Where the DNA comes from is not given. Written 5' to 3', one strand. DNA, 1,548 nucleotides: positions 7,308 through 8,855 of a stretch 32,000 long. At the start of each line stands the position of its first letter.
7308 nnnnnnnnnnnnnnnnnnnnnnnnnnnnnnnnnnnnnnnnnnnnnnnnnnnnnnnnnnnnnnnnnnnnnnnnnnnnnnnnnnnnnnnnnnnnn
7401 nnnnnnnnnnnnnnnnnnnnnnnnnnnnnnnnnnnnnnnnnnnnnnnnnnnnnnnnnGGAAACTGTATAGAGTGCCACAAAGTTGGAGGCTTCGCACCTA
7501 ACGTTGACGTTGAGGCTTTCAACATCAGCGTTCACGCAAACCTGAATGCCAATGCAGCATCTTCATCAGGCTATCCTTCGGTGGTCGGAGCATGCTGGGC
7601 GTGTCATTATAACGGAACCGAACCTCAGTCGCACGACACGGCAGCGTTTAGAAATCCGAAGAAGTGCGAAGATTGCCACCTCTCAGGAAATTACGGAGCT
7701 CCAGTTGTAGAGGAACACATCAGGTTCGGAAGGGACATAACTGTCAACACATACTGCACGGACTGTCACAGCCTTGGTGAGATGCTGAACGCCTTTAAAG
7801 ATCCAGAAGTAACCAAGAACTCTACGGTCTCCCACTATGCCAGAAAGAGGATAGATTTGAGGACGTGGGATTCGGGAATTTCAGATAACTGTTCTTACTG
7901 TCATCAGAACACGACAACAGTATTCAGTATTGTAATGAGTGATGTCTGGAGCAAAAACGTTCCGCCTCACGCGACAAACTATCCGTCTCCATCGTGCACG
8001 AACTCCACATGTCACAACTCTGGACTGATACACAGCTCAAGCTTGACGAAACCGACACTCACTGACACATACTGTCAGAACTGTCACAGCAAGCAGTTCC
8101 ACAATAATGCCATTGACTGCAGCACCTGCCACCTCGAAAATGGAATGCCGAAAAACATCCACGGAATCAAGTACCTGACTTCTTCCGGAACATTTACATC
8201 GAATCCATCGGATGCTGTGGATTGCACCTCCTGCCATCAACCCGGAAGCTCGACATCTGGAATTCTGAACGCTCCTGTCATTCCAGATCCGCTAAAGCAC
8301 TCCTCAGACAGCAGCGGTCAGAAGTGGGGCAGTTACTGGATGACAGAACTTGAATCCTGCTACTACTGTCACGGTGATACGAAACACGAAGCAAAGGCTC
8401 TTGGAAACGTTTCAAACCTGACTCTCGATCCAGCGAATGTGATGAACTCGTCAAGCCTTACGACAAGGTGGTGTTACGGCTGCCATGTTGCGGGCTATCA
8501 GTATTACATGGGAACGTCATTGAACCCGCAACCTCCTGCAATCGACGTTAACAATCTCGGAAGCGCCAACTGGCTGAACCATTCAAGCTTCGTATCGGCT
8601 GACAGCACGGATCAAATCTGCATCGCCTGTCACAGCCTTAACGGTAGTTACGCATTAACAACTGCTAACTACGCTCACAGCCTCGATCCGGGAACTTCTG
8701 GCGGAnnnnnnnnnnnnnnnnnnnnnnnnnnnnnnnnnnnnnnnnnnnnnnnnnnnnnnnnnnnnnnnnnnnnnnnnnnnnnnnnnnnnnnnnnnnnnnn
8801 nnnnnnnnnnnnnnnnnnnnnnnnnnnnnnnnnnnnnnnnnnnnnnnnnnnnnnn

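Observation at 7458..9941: Giant cytochrome 1 contains a tandem duplication of a ~416-aa, ~11-haem module reused across all three giants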

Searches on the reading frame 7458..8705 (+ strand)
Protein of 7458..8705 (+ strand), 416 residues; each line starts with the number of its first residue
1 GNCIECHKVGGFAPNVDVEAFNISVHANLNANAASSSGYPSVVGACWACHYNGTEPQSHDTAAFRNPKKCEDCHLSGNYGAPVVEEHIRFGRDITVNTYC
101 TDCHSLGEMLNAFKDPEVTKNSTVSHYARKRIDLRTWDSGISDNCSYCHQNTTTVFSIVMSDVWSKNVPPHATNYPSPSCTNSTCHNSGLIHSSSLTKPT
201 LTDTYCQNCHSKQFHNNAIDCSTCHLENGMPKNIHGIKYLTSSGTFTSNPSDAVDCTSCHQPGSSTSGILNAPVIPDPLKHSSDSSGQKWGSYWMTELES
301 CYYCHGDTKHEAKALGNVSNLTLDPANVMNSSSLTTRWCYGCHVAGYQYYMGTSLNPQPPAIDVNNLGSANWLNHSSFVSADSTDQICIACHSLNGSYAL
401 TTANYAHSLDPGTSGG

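Call 12: search_protein_families(library=pfam, proteins=[window:7458-8705:+], max_evalue=1)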
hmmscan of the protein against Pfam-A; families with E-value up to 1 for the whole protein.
window:7458-8705:+ (416 aa): 4 families
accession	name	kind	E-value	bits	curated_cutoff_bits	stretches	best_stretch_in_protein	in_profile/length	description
PF14522.11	Cytochrome_C7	-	4.4e-09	36.5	24.8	1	2-74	15-66/67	Cytochrome c7 and related cytochrome c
PF09699.15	Paired_CXXCH_1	-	1.8e-05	24.8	20.6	1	254-267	7-21/41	Doubled CXXCH motif (Paired_CXXCH_1)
PF02085.21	Cytochrom_CIII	-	0.0018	19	22.9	0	246-314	23-91/101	Class III cytochrome C family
PF06468.19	Spond_N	-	0.019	15.5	24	0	155-232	2-70/194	Spondin_N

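Call 14: find_homologous_proteins(query=A1, max_evalue=0.00001)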
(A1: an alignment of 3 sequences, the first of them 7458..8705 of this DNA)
Query A1 (3 sequences) (416 aa, profile of the alignment): 55 proteins with E <= 0.00001 among 6084 candidates.
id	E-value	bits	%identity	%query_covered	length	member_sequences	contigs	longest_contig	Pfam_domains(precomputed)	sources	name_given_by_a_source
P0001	2.3e-158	546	43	94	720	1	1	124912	PF14537.12,PF14522.12,PF22113.2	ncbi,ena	-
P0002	3.2e-116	407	33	100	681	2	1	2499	PF09699.16,PF14537.12,PF13435.12,PF14522.12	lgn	-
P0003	3.7e-110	387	44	71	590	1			PF14537.12,PF14522.12,PF22113.2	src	-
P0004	1.9e-105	372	36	94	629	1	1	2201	PF09699.16,PF14537.12,PF02085.22,PF14522.12,PF22113.2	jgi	jgi:hypothetical protein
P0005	8.7e-100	353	42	81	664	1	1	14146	PF14537.12,PF14522.12,PF22113.2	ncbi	-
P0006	6.7e-97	343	33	98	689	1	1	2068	PF09699.16,PF14537.12,PF13435.12,PF02085.22,PF14522.12,PF22113.2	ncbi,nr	ncbi:MAG: multiheme c-type cytochrome, partial [Candidatus Methanoperedens sp.]|nr:multiheme c-type 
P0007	7.7e-97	343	40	99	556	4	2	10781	PF09699.16,PF14537.12,PF02085.22,PF14522.12,PF22113.2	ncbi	-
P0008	1.0e-95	340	40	66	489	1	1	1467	PF09699.16,PF14537.12,PF02085.22,PF14522.12,PF22113.2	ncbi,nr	ncbi:MAG: cytochrome c3 family protein, partial [Candidatus Methanoperedens sp.]|nr:cytochrome c3 fa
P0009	1.9e-91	326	41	100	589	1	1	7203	PF14537.12,PF14522.12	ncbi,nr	ncbi:MAG: cytochrome c3 family protein, partial [Candidatus Methanoperedens sp.]|nr:cytochrome c3 fa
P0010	5.2e-89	317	37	99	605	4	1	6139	PF14522.12,PF22113.2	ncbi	-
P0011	2.1e-83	299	33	99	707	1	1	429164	PF14537.12,PF03264.20,PF14522.12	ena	-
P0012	8.8e-80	287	38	62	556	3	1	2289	PF14522.12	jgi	jgi:hypothetical protein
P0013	2.4e-73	266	31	70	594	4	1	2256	PF09699.16,PF14537.12,PF02085.22,PF14522.12,PF22113.2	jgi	jgi:hypothetical protein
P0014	8.0e-66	241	34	99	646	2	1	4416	PF09699.16,PF14537.12,PF02085.22,PF14522.12,PF22113.2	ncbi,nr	ncbi:MAG: hypothetical protein KKG76_02780 [Euryarchaeota archaeon]|nr:hypothetical protein [Euryarc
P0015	2.6e-65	239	33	95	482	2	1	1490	PF09699.16,PF14537.12,PF14522.12,PF22113.2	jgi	jgi:hypothetical protein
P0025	2.0e-47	181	33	56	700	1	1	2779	PF07752.17,PF14537.12,PF22678.2,PF02085.22,PF14522.12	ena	-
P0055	5.9e-7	47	33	36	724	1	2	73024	PF07752.17,PF14522.12,PF22113.2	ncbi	-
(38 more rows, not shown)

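Call 15: find_related_loci(query=A1, collection=genome_contigs, flank=6000)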
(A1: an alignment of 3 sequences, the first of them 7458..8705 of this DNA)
Query A1 (416 aa) in genome_contigs; peptide patterns used: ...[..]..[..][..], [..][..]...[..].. (x = any residue, [..] = any of these).
162 stretches matched a pattern; 110 encode a relative of the query (tblastn E <= 1e-3); the best 80 are kept; 78 distinct loci.
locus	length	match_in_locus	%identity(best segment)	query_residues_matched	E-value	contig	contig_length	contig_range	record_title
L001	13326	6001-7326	43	2-416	5e-99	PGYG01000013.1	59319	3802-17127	MAG: Candidatus Methanoperedenaceae archaeon HGW-Methanoperedenaceae-1 08E140C01_10kDa_scaffold_716, whole genome shotgu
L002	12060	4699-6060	40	2-415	2e-96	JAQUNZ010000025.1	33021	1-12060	MAG: Candidatus Methanoperedens sp. isolate STD1_19 NODE_2626_length_33021_cov_5.170183_Sandtown_D1, whole genome shotgu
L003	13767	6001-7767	40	2-415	2e-90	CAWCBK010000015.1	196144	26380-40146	MAG: Euryarchaeota archaeon isolate MFD03899.bin.2.188 genome assembly, contig: contig_48067, whole genome shotgun seque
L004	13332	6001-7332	40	2-416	9e-86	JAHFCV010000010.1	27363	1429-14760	MAG: Candidatus Methanoperedens sp. isolate nzgw23 NODE_1590_length_27364_cov_4.485336, whole genome shotgun sequence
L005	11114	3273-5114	39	2-415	1e-79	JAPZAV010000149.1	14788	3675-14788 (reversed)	MAG: Candidatus Methanoperedens sp. isolate RifSed_csp2_16ft_3_45_12 RifSed_csp2_16ft_3_scaffold_6648, whole genome shot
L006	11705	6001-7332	36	2-416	7e-78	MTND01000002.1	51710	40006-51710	MAG: Archaeoglobi archaeon JdFR-42 JGI24020J35080_1000267, whole genome shotgun sequence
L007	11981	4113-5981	36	2-415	2e-77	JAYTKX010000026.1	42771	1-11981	MAG: Methanobacteriota archaeon isolate GFS_3223 GFS_3223_25, whole genome shotgun sequence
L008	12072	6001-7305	37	2-416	3e-77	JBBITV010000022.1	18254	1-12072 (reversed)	MAG: Chloroflexota bacterium isolate RSS170216_bin_404 NODE_3362_length_18254_cov_4.205451, whole genome shotgun sequenc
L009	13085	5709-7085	37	2-416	1e-69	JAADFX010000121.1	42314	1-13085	MAG: Methanobacteriota archaeon isolate M_MaxBin.100 contig-127_797, whole genome shotgun sequence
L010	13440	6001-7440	34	2-416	3e-69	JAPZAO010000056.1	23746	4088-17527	MAG: Candidatus Methanoperedens sp. isolate SR-VP_26_10_2019_2_100cm_44_46 SR-VP_26_10_2019_2_100cm_scaffold_1834, whole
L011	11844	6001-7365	36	2-412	3e-66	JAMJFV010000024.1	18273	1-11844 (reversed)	MAG: ANME-2 cluster archaeon isolate B4-08 NODE_24_length_18273_cov_9.349050, whole genome shotgun sequence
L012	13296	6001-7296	38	2-416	1e-73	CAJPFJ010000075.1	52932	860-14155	Methanosarcinales archaeon isolate METP1 genome assembly, contig: CONTIG_75, whole genome shotgun sequence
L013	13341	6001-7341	34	2-416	4e-63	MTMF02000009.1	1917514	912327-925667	MAG: Candidatus Hydrothermarchaeum profundi isolate JdFR-18 NRA7_48_1_length_1917514_cov_72, whole genome shotgun sequen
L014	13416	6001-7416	34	2-416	5e-61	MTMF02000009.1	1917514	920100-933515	MAG: Candidatus Hydrothermarchaeum profundi isolate JdFR-18 NRA7_48_1_length_1917514_cov_72, whole genome shotgun sequen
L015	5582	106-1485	34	1-412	7e-61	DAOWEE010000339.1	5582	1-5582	MAG TPA_asm: Methanosarcinales archaeon isolate CSMAG_1931 CSMAG_1931_k141_4353135_length_5582_cov_25.5238, whole genome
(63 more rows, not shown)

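Call 33: search_solved_structures(query=A1, max_evalue=0.01, show_alignments=2)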
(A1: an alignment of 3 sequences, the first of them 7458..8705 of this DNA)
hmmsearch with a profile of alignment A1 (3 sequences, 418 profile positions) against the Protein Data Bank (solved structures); distinct sequences matched with E-value up to 0.01: 1.
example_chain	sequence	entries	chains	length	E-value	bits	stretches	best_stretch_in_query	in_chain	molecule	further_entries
9j2f_C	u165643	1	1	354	0.0021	20.6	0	301-369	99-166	Photosynthetic reaction center cytochrome c subunit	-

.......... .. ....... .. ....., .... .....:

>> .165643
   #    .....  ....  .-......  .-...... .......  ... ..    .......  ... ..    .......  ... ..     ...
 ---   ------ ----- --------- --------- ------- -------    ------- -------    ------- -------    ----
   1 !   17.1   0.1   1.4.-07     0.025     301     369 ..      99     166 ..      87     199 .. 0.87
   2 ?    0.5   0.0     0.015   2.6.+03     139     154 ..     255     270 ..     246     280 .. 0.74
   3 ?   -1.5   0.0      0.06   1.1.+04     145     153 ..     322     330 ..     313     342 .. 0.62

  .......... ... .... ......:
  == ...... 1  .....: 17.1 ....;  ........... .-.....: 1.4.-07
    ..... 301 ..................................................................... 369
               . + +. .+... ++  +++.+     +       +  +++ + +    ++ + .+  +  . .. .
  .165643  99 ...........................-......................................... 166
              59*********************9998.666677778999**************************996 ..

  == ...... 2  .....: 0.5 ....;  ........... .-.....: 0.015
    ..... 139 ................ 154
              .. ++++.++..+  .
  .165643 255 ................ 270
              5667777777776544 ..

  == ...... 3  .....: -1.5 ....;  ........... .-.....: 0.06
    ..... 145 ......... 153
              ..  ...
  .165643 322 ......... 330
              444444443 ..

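Call 47: predict_structure(alignment_id=A2)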
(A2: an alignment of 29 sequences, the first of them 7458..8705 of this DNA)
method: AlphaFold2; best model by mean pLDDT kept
length: 416 residues; sequences in the alignment: 29
mean_pLDDT: 57.2   pTM: 0.40
mean pLDDT of the five models: 57.2, 52.9, 50.7, 47.1, 43.0
residues with pLDDT >= 90: 0; 70-90: 148; 50-70: 114; < 50: 154
segments of 3 or more residues with pLDDT < 50: 86-100, 103-236
pLDDT, mean of each block of 10 residues (from residue 1): 69 65 66 60 76 75 72 73 54 41 46 33 32 32 34 33 32 32 36 31 37 40 43 50 75 79 61 63 53 75 73 59 78 76 76 72 57 64 74 77 74 54
secondary structure, 60 per line:
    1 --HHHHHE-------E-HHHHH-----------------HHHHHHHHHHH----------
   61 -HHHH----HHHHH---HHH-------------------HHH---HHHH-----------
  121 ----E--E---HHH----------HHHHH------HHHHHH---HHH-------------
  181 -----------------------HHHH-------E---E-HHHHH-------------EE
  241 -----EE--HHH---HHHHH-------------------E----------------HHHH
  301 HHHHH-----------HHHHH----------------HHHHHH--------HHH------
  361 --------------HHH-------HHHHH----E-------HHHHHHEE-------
elements in order: H3-7 H18-22 H40-50 H62-65 H70-74 H106-109 H145-149 H156-161 H204-207 H221-225 H256-260 H297-305 H317-321 H338-343 H385-389 H402-407

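Call 52: fold_search(model_id=the predicted structure, library=pdb)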
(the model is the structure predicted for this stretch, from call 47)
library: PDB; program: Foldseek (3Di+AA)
matches with E <= 10: 0; with E <= 0.001: 0
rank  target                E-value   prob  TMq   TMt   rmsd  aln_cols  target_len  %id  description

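Call 60: find_homologous_proteins(query=A2, max_evalue=1e-10)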
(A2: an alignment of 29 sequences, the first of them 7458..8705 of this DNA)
Query A2 (29 sequences) (416 aa, profile of the alignment): 81 proteins with E <= 1e-10 among 8000 candidates.
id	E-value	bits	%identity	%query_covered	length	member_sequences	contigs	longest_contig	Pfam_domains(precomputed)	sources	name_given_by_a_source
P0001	1.2e-247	840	43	94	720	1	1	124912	PF14537.12,PF14522.12,PF22113.2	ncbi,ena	-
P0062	1.4e-214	731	36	99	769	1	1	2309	PF09699.16,PF14537.12,PF14522.12,PF22113.2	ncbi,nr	ncbi:MAG: hypothetical protein Q7U60_08630, partial [Candidatus Methanoperedens sp.]|nr:hypothetical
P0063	6.6e-200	683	34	83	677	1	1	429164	PF14537.12,PF13435.12,PF14522.12,PF22113.2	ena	-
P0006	4.8e-186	637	33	98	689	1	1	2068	PF09699.16,PF14537.12,PF13435.12,PF02085.22,PF14522.12,PF22113.2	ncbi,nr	ncbi:MAG: multiheme c-type cytochrome, partial [Candidatus Methanoperedens sp.]|nr:multiheme c-type 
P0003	2.9e-184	631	44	71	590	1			PF14537.12,PF14522.12,PF22113.2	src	-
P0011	1.8e-176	605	33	99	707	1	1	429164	PF14537.12,PF03264.20,PF14522.12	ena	-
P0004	1.8e-174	599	36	94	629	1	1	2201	PF09699.16,PF14537.12,PF02085.22,PF14522.12,PF22113.2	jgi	jgi:hypothetical protein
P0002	1.6e-162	559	33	100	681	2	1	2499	PF09699.16,PF14537.12,PF13435.12,PF14522.12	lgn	-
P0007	5.3e-161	554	40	99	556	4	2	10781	PF09699.16,PF14537.12,PF02085.22,PF14522.12,PF22113.2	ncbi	-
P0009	4.1e-158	545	41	100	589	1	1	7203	PF14537.12,PF14522.12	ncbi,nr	ncbi:MAG: cytochrome c3 family protein, partial [Candidatus Methanoperedens sp.]|nr:cytochrome c3 fa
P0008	1.5e-150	520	40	66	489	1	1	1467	PF09699.16,PF14537.12,PF02085.22,PF14522.12,PF22113.2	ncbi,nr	ncbi:MAG: cytochrome c3 family protein, partial [Candidatus Methanoperedens sp.]|nr:cytochrome c3 fa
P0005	1.1e-145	504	42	81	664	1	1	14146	PF14537.12,PF14522.12,PF22113.2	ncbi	-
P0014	2.2e-141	490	34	99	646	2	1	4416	PF09699.16,PF14537.12,PF02085.22,PF14522.12,PF22113.2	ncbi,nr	ncbi:MAG: hypothetical protein KKG76_02780 [Euryarchaeota archaeon]|nr:hypothetical protein [Euryarc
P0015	2.7e-138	480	33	95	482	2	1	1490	PF09699.16,PF14537.12,PF14522.12,PF22113.2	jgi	jgi:hypothetical protein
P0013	6.7e-137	475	31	70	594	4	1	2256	PF09699.16,PF14537.12,PF02085.22,PF14522.12,PF22113.2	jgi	jgi:hypothetical protein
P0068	1.3e-95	339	36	50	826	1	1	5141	PF07752.17,PF14537.12,PF22678.2,PF03264.20,PF00684.26,PF14522.12,PF22113.2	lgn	-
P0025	8.8e-56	208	33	56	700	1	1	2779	PF07752.17,PF14537.12,PF22678.2,PF02085.22,PF14522.12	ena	-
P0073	4.8e-45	172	34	36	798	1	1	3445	PF07752.17,PF14522.12,PF22113.2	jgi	jgi:hypothetical protein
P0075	5.1e-40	156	36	36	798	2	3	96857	PF07752.17,PF14537.12,PF03264.20,PF02085.22,PF14522.12,PF22113.2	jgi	-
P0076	2.3e-38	150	34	36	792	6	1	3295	PF07752.17,PF14537.12,PF02085.22,PF14522.12,PF22113.2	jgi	jgi:hypothetical protein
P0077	4.0e-32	130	36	36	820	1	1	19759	PF07752.17,PF14537.12,PF02085.22,PF14522.12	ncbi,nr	ncbi:MAG: hypothetical protein OIN87_01535, partial [Candidatus Methanoperedens sp.]|nr:hypothetical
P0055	2.0e-14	72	33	36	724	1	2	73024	PF07752.17,PF14522.12,PF22113.2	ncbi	-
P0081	2.1e-14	71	29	36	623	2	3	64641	PF07752.17,PF14522.12,PF22113.2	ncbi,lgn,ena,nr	ncbi:hypothetical protein METP1_03209 [Methanosarcinales archaeon]|nr:hypothetical protein METP1_032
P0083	1.3e-13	69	31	37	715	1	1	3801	PF07752.17,PF14522.12,PF22113.2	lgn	-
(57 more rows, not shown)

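Call 65: search_protein_representatives(alignment_id=A2)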
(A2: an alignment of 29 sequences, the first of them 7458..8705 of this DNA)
Query: 29 sequences, 423 profile positions. Proteins with E-value up to 0.001 (for the whole library): 2567; up to 1e-10: 842; up to 1e-30: 325. The best 150 are listed.
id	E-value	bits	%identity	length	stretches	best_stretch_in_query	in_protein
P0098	0.0e+00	1957.3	-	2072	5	2-422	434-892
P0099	0.0e+00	1691.6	-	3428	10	1-421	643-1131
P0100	0.0e+00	1640.6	-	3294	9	1-422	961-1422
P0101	0.0e+00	1441.3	-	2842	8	2-422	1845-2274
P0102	0.0e+00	1282.4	-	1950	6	1-422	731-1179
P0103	0.0e+00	1224.7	-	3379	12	1-421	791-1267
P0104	0.0e+00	1206.4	-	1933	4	2-422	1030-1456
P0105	0.0e+00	1202.1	-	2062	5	2-422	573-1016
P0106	0.0e+00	1199.4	-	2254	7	1-421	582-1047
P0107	0.0e+00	1198.3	-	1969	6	1-422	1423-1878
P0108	0.0e+00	1150.8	-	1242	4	1-422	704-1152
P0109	0.0e+00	1078.9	-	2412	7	2-420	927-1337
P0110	0.0e+00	1076.7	-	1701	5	1-422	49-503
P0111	0.0e+00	1049.0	-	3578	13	3-306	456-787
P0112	8.5e-298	1003.4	-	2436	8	1-420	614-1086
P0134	1.6e-177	607.1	-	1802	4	1-422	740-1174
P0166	3.6e-123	428.0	-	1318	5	2-422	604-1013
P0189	1.2e-98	347.2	-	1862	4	1-305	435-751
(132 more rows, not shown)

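Call 75: list_cluster_members(proteins=[P0166, P0189, P0134, P0100, P0098])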
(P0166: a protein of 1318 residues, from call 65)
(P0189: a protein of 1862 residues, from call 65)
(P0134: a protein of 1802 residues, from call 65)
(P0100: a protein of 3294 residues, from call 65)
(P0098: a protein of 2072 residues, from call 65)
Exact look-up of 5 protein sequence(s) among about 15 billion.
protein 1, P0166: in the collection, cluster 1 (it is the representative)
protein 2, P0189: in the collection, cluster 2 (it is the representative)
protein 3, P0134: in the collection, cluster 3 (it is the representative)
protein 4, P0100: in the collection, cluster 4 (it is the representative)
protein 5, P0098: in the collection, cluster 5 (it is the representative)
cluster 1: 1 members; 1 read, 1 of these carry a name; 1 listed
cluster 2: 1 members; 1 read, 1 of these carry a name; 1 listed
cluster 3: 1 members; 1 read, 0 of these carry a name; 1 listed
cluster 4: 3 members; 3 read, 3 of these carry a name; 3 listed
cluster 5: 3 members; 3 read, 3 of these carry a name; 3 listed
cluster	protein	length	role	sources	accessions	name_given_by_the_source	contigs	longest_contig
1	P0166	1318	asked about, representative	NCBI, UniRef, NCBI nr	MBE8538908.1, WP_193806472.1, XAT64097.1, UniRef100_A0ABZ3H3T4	multiheme c-type cytochrome [Geoglobus acetivorans] | Cytochrome c family protein n=1 Tax=Geoglobus acetivorans TaxID=565033 ... | hypothetical protein [Geoglobus acetivorans]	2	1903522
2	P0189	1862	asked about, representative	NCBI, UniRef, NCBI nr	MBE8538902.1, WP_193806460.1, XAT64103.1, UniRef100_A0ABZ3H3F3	hypothetical protein [Geoglobus acetivorans] | Uncharacterized protein n=1 Tax=Geoglobus acetivorans TaxID=565033 RepID=A0ABZ3H3F3_GEOAI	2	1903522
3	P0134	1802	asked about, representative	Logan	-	-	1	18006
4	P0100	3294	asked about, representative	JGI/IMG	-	hypothetical protein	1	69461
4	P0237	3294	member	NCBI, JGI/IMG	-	hypothetical protein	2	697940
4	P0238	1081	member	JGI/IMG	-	hypothetical protein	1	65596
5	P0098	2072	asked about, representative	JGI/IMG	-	uncharacterized cupin superfamily protein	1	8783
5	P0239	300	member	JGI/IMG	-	hypothetical protein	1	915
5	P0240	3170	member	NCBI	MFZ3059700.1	MAG: hypothetical protein WA102_08160 [Candidatus Methanoperedens sp.]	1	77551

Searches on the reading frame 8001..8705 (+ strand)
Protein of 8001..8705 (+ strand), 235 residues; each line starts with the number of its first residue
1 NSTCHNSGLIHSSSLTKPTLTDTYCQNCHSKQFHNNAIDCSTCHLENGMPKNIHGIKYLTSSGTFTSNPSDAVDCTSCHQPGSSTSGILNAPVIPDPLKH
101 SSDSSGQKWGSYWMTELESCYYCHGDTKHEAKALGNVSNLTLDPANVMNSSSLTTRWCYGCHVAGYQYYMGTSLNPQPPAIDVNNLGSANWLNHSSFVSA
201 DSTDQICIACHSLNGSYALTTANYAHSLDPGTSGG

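Call 12: search_protein_families(library=pfam, proteins=[window:8001-8705:+], max_evalue=1)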
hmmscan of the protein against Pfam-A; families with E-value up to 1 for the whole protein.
window:8001-8705:+ (235 aa): 9 families
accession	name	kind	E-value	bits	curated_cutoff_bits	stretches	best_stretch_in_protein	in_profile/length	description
PF14522.11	Cytochrome_C7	-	4.4e-06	26.9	24.8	2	3-44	18-66/67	Cytochrome c7 and related cytochrome c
PF09699.15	Paired_CXXCH_1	-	5.5e-06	26.4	20.6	1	73-86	7-21/41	Doubled CXXCH motif (Paired_CXXCH_1)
PF14537.11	Cytochrom_c3_2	-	0.0001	23.1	25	1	115-163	24-65/79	Cytochrome c3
PF02085.21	Cytochrom_CIII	-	0.0014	19.3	22.9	1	22-81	30-84/101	Class III cytochrome C family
PF09630.15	DUF2024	-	0.036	14.4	27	0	189-213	37-61/81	Domain of unknown function (DUF2024)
PF13435.11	Cytochrome_C554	-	0.16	13.3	20.8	1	147-180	39-73/84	Cytochrome c554 and c-prime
PF05495.17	zf-CHY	-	0.2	12.6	31.3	0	3-45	23-63/68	CHY zinc finger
PF03264.19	Cytochrom_NNT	-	0.47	10.6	24.1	0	187-217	19-49/174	NapC/NirT cytochrome c family, N-terminal region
PF12773.13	DZR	-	0.48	11.1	27.3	0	23-46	13-33/45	Double zinc ribbon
